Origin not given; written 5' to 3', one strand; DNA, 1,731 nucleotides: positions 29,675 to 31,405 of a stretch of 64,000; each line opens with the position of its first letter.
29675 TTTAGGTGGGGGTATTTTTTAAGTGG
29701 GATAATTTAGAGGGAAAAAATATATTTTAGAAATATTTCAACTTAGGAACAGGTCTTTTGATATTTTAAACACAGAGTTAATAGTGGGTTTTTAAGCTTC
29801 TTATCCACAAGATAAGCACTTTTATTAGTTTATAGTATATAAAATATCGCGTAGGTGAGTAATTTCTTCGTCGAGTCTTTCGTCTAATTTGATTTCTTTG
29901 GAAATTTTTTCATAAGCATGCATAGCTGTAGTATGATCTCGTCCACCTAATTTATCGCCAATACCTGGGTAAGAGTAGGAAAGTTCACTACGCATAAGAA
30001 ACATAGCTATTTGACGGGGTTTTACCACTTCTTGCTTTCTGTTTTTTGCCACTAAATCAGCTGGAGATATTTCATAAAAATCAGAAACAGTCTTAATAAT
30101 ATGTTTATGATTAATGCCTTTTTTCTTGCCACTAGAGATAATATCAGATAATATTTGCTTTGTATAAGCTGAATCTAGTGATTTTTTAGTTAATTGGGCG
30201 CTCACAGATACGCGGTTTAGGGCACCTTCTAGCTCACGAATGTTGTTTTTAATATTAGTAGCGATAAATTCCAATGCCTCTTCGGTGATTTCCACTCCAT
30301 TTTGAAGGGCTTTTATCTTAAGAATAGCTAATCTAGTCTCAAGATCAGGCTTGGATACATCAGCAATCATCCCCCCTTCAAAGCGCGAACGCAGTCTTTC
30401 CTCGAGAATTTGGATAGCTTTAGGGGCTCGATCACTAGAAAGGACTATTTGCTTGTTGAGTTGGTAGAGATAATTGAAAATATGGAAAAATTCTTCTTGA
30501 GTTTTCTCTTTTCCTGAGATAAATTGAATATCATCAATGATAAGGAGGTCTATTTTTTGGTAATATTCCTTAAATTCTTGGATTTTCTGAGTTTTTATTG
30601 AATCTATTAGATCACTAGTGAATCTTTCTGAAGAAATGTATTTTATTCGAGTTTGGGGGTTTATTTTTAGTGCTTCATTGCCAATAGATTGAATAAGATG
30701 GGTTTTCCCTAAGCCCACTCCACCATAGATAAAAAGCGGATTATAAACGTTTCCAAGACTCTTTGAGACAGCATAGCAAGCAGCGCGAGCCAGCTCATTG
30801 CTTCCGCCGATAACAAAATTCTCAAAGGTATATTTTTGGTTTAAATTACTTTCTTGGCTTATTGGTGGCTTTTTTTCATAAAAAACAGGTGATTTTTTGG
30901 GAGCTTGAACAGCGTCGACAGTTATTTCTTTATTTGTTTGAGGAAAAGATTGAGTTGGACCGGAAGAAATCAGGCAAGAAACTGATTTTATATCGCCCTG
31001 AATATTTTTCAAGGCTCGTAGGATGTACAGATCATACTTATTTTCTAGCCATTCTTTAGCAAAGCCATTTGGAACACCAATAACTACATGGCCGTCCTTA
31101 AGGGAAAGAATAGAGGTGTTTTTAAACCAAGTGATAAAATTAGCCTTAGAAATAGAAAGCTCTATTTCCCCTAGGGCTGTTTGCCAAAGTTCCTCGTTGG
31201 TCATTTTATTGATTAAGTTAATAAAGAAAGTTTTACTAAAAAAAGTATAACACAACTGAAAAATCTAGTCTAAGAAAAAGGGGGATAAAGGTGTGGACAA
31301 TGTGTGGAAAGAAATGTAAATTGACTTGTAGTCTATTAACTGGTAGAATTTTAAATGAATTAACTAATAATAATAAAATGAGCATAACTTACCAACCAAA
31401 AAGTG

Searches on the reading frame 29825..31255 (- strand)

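Call 53: search_protein_families(library=pfam, proteins=[window:29825-31255:-], max_evalue=1)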
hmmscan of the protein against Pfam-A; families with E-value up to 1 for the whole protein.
window:29825-31255:- (476 aa): 18 families
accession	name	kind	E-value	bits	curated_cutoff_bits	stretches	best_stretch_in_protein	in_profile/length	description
PF00308.24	Bac_DnaA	-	1.3e-69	233.9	23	1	138-298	1-161/162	Bacterial DnaA ATPAse domain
PF08299.17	Bac_DnaA_C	-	2.9e-25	88.5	31.5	1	385-451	3-69/69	Bacterial dnaA protein helix-turn-helix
PF11638.13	DnaA_N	-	1.3e-13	50.8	24.6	1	21-83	1-64/65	DnaA N-terminal domain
PF01695.23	IstB_IS21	-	3.4e-09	37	24.1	1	174-275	95-193/238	IstB-like ATP binding protein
PF13173.12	AAA_14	-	1.4e-05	25.5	27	1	172-277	3-100/129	AAA domain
PF00004.35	AAA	-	5e-05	24.2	21.2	1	175-265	2-97/131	ATPase family associated with various cellular activities (AAA)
PF01637.24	ATPase_2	-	0.00012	22.4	33.2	1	170-283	19-125/225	ATPase domain predominantly from Archaea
PF13401.12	AAA_22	-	0.00028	21.6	27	1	175-262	9-110/130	AAA domain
PF13479.12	AAA_24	-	0.0024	18.2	27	1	174-244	5-74/195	AAA domain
PF22688.2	Hda_lid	-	0.0046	17.3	27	1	307-354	3-50/65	Hda, lid domain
PF17856.7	TIP49_C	-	0.033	14.8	24.5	0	311-333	1-23/66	TIP49 AAA-lid domain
PF13245.12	AAA_19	-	0.041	14.5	25.1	1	173-208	13-48/134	AAA domain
PF00910.28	RNA_helicase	-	0.047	14.6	21.5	1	175-235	2-62/105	RNA helicase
PF03969.22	AFG1_ATPase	-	0.047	13.1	27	1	172-222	62-108/361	AFG1-like ATPase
PF25201.1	nSTAND6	-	0.055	13.9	27.7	1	172-206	19-52/148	Novel STAND NTPase 6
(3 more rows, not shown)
